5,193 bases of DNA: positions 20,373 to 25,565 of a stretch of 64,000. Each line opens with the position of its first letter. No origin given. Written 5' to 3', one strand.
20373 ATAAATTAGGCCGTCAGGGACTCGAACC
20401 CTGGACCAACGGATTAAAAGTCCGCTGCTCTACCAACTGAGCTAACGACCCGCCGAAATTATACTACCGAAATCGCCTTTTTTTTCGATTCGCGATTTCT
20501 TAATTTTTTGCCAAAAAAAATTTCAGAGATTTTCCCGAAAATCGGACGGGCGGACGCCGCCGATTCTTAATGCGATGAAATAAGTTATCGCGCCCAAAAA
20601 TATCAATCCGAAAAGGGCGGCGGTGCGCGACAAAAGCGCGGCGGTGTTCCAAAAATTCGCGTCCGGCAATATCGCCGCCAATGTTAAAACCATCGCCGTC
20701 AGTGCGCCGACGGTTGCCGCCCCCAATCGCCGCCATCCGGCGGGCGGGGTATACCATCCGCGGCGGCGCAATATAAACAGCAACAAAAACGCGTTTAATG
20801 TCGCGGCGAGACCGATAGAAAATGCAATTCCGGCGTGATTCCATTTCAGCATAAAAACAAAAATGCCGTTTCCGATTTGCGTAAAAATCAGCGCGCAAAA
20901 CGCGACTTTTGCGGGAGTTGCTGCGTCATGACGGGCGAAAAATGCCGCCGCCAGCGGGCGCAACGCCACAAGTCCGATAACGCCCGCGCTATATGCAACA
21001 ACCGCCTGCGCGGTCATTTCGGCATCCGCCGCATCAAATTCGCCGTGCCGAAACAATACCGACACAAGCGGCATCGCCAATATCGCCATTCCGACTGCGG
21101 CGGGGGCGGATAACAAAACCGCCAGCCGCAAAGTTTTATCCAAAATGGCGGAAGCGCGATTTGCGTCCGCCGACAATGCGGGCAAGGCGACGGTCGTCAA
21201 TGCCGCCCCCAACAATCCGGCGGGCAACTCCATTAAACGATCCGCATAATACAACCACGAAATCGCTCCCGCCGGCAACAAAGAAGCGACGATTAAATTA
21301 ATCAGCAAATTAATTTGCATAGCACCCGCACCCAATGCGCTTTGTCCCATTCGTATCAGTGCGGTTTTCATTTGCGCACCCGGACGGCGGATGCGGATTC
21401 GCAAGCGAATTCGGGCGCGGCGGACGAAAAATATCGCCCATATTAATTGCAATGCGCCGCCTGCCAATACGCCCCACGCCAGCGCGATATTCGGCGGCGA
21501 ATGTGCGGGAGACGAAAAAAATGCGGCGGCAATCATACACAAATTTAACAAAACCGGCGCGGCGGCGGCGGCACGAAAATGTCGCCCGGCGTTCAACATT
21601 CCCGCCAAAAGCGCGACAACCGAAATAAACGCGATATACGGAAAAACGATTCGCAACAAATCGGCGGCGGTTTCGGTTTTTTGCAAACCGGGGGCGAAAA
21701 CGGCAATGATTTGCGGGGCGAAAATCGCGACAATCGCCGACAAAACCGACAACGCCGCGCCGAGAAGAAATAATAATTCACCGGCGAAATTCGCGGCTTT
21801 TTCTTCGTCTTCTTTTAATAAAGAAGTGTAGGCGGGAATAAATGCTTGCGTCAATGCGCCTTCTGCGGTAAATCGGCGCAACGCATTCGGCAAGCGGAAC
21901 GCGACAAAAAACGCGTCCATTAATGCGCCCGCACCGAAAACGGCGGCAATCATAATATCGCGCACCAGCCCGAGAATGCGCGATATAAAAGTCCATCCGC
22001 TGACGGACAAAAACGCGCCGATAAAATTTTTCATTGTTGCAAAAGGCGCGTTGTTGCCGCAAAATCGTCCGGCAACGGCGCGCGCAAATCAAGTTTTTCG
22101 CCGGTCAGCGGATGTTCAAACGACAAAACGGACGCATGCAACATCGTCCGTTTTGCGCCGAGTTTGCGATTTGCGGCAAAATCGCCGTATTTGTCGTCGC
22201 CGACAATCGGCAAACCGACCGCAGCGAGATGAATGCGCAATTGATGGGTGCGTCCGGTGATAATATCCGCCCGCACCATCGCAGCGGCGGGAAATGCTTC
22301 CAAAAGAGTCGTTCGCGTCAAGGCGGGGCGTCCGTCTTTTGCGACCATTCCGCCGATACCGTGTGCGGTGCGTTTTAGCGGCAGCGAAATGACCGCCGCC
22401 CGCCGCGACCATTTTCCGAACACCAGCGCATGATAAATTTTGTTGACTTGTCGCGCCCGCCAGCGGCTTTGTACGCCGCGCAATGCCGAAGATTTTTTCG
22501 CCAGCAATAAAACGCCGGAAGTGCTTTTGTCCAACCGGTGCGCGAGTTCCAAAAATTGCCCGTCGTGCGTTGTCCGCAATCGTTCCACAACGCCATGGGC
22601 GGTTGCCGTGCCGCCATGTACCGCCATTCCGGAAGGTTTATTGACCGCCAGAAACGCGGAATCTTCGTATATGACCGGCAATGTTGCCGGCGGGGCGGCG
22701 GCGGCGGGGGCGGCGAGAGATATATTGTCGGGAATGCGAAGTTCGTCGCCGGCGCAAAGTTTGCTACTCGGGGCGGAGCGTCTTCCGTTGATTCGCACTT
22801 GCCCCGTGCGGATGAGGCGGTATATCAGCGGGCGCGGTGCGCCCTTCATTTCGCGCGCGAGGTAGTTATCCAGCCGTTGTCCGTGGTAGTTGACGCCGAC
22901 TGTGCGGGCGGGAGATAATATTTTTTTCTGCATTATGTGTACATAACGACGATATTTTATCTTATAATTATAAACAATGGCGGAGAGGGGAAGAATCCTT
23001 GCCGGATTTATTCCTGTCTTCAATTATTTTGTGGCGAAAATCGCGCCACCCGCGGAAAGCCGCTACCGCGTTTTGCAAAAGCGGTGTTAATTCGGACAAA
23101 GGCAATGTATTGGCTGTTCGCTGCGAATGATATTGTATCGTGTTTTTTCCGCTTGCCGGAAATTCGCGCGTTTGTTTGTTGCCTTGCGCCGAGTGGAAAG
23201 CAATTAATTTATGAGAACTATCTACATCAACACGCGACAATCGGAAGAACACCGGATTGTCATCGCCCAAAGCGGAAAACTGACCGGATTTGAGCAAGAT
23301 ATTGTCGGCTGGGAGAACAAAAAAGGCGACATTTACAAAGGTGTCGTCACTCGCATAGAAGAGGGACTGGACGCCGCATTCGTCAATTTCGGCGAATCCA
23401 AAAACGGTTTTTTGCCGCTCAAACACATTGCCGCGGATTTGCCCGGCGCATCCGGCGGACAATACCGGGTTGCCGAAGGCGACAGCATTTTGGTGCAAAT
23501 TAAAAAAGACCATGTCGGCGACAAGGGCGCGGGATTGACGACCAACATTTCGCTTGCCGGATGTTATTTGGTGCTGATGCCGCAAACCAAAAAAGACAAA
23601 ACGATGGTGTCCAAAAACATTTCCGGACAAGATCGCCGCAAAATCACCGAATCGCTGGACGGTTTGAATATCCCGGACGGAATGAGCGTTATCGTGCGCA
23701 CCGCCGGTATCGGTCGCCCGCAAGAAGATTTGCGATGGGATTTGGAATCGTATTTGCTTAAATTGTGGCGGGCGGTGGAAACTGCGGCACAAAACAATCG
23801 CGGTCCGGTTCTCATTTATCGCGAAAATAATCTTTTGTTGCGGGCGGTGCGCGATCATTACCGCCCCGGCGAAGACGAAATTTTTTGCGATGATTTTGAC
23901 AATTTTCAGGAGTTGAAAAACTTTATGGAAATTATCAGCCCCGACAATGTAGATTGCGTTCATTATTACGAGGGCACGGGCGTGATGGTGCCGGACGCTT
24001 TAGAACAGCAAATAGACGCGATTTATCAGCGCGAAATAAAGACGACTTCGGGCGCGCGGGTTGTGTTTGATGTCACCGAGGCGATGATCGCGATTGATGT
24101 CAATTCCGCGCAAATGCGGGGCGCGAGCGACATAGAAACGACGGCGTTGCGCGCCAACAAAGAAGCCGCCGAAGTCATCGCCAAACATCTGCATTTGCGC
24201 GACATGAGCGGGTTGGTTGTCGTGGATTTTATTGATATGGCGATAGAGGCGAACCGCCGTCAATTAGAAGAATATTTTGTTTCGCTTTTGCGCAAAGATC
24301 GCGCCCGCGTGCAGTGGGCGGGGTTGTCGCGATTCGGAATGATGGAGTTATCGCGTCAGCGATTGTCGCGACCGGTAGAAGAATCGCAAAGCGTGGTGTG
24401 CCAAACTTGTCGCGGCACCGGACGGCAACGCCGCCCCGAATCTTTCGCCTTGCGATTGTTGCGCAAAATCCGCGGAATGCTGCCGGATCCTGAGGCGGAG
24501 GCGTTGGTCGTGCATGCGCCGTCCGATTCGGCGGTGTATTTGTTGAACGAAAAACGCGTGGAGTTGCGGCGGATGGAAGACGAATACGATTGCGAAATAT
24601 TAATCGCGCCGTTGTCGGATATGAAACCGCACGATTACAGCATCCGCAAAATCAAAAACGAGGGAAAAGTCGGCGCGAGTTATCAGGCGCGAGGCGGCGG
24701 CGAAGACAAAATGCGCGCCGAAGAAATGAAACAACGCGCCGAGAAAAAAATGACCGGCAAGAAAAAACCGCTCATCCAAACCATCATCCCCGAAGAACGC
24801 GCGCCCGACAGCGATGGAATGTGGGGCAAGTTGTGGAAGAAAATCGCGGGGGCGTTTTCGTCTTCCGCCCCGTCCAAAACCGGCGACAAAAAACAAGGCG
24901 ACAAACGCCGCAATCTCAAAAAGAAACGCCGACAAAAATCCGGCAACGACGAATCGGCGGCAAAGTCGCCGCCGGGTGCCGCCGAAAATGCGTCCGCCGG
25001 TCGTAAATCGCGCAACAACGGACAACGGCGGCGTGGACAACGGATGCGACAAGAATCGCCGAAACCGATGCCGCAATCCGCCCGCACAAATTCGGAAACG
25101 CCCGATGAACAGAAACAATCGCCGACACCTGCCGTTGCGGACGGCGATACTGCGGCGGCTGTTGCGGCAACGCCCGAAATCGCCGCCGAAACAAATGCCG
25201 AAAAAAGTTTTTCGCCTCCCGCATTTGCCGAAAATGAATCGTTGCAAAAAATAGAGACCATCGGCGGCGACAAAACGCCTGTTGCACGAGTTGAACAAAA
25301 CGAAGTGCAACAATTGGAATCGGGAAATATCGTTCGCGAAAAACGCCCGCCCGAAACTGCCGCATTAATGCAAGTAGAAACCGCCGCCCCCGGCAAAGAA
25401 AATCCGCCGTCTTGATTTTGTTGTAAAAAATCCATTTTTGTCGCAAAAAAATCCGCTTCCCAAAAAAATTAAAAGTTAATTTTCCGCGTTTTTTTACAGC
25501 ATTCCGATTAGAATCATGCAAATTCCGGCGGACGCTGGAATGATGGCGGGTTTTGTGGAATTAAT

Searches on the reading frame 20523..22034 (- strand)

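Call 28: search_protein_families(library=pfam, proteins=[window:20523-22034:-], max_evalue=0.00001)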
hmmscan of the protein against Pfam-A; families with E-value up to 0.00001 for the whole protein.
window:20523-22034:- (503 aa): 2 families
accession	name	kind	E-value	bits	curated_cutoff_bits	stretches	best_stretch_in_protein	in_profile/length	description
PF03023.19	MurJ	-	4.6e-110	368.8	27.4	1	29-452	1-429/451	Lipid II flippase MurJ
PF13440.11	Polysacc_synt_3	-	6e-10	39.3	23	1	86-328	48-284/293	Polysaccharide biosynthesis protein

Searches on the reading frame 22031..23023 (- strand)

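Call 28: search_protein_families(library=pfam, proteins=[window:22031-23023:-], max_evalue=0.00001)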
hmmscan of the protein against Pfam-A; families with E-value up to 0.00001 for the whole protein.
window:22031-23023:- (330 aa): 2 families
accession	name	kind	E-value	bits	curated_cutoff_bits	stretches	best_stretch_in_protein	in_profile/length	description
PF00849.27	PseudoU_synth_2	-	5.9e-26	92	26.8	1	124-268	2-152/152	RNA pseudouridylate synthase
PF01479.30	S4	-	1.1e-09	38.3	22.8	1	49-95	1-48/48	S4 domain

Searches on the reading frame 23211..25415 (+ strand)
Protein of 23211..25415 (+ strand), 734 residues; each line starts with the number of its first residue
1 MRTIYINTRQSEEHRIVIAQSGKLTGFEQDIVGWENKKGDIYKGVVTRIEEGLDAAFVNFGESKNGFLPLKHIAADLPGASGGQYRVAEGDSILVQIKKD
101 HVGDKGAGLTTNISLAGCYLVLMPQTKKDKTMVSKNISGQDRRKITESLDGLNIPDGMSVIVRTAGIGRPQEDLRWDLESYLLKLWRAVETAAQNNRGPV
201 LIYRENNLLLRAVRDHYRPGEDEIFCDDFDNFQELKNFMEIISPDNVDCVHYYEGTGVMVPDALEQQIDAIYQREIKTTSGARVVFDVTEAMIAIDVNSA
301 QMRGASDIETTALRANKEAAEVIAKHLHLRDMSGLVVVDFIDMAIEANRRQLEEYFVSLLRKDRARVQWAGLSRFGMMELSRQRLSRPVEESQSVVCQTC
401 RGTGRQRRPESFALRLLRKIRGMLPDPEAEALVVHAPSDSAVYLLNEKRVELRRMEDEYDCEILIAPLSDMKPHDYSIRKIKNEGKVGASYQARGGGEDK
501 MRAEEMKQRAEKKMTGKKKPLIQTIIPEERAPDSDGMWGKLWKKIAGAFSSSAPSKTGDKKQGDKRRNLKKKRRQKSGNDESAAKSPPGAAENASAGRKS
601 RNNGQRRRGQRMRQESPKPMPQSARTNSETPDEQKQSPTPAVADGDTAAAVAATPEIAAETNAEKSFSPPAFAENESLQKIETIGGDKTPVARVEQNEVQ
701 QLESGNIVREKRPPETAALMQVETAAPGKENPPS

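Call 28: search_protein_families(library=pfam, proteins=[window:23211-25415:+], max_evalue=0.00001)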
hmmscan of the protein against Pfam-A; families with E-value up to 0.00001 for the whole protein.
window:23211-25415:+ (734 aa): 3 families
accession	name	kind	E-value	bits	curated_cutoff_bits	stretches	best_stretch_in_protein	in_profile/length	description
PF10150.14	RNase_E_G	-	4.8e-74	249.6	25.5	1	114-384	1-269/270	Ribonuclease E/G family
PF20833.2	RNase_E_G_Thio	-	2.3e-20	73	26.8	1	396-480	1-85/86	RNase E/G, Thioredoxin-like domain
PF00575.29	S1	-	9.2e-07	29.6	22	1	37-99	3-61/74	S1 RNA binding domain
